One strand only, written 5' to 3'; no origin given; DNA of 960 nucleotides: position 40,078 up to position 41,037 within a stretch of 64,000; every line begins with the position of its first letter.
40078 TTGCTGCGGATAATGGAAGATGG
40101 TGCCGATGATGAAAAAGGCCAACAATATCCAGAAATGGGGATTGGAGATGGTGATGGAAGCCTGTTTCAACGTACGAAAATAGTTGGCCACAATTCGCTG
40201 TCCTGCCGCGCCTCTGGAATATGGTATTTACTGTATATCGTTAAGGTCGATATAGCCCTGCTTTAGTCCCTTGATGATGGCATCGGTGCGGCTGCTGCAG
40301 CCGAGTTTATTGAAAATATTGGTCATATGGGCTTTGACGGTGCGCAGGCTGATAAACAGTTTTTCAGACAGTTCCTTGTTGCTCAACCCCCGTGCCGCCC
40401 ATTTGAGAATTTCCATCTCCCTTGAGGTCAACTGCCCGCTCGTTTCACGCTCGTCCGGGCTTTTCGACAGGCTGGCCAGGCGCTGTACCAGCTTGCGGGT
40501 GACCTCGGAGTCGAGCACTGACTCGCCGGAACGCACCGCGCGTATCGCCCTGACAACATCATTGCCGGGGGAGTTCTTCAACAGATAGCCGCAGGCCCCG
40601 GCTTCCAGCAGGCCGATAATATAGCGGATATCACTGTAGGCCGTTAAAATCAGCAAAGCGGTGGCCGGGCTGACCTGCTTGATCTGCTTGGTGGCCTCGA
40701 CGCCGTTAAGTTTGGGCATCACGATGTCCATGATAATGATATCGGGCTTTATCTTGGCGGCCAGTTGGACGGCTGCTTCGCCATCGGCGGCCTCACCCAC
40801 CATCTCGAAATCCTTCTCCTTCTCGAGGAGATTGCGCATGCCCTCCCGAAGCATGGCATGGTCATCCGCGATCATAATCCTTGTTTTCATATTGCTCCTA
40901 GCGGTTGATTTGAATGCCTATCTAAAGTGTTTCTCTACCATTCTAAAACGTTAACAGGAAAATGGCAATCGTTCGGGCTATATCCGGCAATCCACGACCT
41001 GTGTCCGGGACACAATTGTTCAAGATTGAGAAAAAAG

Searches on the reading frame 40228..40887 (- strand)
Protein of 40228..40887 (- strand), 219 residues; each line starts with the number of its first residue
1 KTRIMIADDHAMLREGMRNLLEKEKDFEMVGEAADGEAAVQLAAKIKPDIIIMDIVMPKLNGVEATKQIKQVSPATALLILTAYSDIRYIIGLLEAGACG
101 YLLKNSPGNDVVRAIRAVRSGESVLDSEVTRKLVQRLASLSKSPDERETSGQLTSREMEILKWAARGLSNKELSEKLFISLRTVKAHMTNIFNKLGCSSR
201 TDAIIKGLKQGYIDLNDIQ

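Call 27: search_protein_families(library=pfam, proteins=[window:40228-40887:-], max_evalue=0.001)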
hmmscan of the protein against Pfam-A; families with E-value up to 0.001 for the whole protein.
window:40228-40887:- (219 aa): 3 families
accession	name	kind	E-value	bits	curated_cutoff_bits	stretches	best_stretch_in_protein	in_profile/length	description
PF00072.30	Response_reg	-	5.1e-28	97.9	30.2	1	4-115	1-110/111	Response regulator receiver domain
PF00196.25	GerE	-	1.6e-21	76.1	23.5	1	152-205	2-55/57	Bacterial regulatory proteins, luxR family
PF13412.12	HTH_24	-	0.00019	21.4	21.9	1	159-188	10-38/48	Winged helix-turn-helix DNA-binding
